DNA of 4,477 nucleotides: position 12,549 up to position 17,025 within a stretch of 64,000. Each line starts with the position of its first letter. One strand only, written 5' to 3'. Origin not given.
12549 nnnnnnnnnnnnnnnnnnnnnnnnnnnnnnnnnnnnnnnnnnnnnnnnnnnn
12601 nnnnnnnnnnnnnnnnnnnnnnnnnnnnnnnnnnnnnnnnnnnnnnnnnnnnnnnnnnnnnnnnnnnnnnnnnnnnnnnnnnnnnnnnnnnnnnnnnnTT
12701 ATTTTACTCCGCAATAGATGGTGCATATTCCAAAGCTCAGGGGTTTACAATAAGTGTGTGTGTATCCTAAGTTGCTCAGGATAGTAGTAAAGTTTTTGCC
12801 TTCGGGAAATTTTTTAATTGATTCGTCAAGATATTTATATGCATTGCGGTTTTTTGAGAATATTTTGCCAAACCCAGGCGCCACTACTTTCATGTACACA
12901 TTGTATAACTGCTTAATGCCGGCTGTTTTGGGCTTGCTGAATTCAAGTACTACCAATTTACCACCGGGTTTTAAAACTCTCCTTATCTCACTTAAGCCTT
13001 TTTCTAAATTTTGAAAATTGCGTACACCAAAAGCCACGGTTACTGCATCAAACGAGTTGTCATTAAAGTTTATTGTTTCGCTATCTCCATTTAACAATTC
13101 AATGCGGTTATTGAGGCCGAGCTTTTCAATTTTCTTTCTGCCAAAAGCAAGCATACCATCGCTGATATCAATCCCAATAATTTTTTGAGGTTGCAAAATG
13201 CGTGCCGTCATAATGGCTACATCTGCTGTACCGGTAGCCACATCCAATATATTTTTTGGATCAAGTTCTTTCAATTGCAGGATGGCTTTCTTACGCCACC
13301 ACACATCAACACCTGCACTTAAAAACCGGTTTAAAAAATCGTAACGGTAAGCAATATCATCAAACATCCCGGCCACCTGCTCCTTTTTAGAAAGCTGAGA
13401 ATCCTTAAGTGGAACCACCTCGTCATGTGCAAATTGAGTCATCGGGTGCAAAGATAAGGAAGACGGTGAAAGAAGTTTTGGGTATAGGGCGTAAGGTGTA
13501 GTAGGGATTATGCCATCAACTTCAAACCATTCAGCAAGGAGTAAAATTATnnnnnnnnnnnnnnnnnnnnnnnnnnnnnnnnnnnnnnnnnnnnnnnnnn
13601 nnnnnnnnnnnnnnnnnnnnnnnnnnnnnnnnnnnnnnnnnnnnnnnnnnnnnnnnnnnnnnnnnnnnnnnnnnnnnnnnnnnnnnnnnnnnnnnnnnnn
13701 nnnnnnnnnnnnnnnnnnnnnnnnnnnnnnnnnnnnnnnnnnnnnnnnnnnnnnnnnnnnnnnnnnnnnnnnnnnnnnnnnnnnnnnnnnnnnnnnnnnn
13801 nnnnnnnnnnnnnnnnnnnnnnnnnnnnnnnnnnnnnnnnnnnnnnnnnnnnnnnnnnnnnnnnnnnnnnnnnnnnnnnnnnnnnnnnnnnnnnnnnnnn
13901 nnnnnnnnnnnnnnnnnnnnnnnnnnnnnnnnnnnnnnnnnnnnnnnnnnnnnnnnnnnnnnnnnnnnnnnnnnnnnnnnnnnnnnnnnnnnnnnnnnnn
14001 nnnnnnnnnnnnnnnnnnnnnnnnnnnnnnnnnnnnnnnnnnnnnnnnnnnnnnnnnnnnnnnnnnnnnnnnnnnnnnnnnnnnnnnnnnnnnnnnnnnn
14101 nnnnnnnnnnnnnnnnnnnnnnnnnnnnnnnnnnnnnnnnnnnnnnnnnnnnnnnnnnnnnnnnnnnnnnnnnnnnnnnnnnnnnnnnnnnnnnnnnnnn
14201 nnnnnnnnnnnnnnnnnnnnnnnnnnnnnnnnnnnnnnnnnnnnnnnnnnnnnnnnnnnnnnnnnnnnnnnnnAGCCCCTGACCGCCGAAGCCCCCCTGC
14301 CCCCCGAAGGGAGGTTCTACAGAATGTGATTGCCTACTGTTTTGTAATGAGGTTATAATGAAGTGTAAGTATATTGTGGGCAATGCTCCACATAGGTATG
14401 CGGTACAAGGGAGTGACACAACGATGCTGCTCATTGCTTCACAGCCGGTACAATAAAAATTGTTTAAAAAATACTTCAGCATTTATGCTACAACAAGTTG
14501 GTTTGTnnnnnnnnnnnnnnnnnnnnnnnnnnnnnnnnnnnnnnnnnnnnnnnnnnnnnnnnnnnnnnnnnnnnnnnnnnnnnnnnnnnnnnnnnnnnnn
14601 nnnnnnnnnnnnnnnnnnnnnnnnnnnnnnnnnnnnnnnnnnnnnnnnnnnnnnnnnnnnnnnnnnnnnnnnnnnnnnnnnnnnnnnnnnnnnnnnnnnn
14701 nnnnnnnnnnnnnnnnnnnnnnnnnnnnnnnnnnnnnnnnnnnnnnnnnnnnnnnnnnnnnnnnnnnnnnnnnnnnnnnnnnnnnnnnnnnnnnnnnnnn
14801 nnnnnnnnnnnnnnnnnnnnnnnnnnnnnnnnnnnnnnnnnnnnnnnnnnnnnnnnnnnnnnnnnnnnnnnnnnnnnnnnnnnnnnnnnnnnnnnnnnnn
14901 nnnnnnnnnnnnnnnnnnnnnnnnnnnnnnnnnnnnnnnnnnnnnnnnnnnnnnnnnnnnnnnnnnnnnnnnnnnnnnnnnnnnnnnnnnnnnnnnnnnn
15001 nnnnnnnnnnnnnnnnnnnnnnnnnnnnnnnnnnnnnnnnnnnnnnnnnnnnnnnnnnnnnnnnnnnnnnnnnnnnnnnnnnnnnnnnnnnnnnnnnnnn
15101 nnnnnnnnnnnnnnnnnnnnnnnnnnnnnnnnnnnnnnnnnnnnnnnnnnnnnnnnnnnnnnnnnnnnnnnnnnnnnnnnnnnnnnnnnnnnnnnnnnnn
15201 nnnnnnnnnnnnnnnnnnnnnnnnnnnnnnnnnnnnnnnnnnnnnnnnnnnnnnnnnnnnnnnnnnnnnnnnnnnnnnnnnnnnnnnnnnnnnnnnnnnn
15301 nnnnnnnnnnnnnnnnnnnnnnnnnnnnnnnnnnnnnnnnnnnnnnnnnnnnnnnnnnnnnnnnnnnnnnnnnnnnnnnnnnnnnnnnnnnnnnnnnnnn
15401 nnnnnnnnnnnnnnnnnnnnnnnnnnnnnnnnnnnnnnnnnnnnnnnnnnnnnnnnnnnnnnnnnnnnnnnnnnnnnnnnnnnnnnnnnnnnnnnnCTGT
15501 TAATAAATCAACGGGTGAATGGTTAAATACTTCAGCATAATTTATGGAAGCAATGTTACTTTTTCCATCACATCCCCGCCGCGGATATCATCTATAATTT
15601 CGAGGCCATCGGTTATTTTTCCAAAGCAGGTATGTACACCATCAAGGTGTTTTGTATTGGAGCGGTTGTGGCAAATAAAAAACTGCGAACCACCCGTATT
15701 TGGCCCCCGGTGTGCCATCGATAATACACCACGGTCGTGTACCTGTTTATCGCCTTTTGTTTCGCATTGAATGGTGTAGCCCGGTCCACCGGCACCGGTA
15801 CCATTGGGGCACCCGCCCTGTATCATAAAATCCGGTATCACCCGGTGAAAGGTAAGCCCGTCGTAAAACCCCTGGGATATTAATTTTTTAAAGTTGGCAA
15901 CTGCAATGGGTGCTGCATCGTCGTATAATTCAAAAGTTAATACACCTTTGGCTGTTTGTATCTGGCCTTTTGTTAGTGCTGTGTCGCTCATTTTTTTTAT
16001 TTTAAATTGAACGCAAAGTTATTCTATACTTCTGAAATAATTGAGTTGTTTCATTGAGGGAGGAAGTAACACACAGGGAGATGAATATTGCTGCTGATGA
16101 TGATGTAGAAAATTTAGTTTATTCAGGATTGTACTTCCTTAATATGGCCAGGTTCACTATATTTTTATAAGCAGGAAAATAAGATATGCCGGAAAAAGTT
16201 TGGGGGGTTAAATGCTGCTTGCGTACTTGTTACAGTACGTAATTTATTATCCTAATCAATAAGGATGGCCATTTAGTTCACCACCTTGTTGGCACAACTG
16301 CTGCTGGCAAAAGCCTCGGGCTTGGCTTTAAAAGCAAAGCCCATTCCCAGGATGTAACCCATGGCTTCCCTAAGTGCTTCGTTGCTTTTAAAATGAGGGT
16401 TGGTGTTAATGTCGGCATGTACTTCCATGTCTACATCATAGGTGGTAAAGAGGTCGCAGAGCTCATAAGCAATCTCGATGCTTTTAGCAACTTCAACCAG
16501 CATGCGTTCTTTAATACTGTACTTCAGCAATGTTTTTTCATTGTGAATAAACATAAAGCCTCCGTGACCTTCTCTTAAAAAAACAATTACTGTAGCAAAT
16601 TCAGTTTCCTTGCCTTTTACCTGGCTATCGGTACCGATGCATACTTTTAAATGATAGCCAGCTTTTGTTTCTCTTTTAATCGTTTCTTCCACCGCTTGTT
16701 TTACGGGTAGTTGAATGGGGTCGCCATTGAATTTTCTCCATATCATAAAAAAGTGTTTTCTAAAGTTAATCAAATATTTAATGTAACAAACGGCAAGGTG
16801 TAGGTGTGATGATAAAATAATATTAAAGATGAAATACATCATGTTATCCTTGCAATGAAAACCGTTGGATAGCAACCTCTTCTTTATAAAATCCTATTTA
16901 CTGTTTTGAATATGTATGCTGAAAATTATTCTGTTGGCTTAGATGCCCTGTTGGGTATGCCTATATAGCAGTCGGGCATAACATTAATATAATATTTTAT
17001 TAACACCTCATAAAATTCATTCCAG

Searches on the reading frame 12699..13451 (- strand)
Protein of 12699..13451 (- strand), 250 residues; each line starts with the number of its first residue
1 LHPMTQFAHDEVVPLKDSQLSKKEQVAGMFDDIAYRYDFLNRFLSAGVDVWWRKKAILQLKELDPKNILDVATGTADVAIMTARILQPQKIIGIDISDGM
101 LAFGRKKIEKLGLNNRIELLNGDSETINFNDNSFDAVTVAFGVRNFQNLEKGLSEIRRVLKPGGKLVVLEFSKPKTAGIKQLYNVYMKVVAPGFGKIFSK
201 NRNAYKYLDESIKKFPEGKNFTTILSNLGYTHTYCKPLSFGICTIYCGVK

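Call 47: search_protein_families(library=pfam, proteins=[window:12699-13451:-], max_evalue=0.001)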
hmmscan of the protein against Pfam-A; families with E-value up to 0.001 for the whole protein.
window:12699-13451:- (250 aa): 9 families
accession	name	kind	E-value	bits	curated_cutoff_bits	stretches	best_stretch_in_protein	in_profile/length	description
PF01209.24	Ubie_methyltran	-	1.2e-64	218.3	20.1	1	21-250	4-233/233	ubiE/COQ5 methyltransferase family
PF13649.12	Methyltransf_25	-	2.1e-21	76.9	27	1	68-164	1-97/97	Methyltransferase domain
PF08241.18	Methyltransf_11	-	1.3e-20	74.3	21.2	1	69-168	1-95/95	Methyltransferase domain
PF13847.12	Methyltransf_31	-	1.1e-17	64.5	27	1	66-186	5-129/145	Methyltransferase domain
PF08242.18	Methyltransf_12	-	1.8e-12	48.3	30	1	69-166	1-98/98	Methyltransferase domain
PF13489.12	Methyltransf_23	-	6.4e-07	29.7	27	1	61-174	19-122/164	Methyltransferase domain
PF01135.25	PCMT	-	1e-05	25.9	20.3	1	57-168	65-171/210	Protein-L-isoaspartate(D-aspartate) O-methyltransferase (PCMT)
PF02353.26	CMAS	-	0.00054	19.8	27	1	62-180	59-176/273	Mycolic acid cyclopropane synthetase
PF05148.21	Methyltransf_8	-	0.00063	20.1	27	0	120-184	109-171/219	Hypothetical methyltransferase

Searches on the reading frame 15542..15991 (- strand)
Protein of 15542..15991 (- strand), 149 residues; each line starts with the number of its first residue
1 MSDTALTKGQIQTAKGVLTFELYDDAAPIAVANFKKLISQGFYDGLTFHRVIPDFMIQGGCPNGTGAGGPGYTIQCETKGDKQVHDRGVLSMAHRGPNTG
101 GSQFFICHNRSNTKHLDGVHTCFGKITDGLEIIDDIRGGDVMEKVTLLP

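Call 48: search_protein_families(library=pfam, proteins=[window:15542-15991:-], max_evalue=0.001)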
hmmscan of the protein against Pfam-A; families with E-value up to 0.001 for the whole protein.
window:15542-15991:- (149 aa): 1 family
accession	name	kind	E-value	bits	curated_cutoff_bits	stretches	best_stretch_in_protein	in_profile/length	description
PF00160.26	Pro_isomerase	-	8.9e-43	146.7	21.7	1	10-143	3-144/159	Cyclophilin type peptidyl-prolyl cis-trans isomerase/CLD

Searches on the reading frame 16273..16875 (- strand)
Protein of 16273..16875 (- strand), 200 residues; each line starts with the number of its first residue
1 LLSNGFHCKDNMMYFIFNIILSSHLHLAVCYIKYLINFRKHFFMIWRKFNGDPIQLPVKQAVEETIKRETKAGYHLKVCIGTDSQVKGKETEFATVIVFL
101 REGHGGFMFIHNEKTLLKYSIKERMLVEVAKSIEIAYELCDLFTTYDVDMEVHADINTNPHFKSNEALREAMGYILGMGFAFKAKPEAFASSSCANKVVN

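Call 48: search_protein_families(library=pfam, proteins=[window:16273-16875:-], max_evalue=0.001)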
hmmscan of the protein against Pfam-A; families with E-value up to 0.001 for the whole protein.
window:16273-16875:- (200 aa): 1 family
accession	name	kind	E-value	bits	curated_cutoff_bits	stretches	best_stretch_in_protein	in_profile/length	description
PF04308.18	RNaseH_like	-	1.3e-37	129.3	25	1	59-198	3-143/145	Ribonuclease H-like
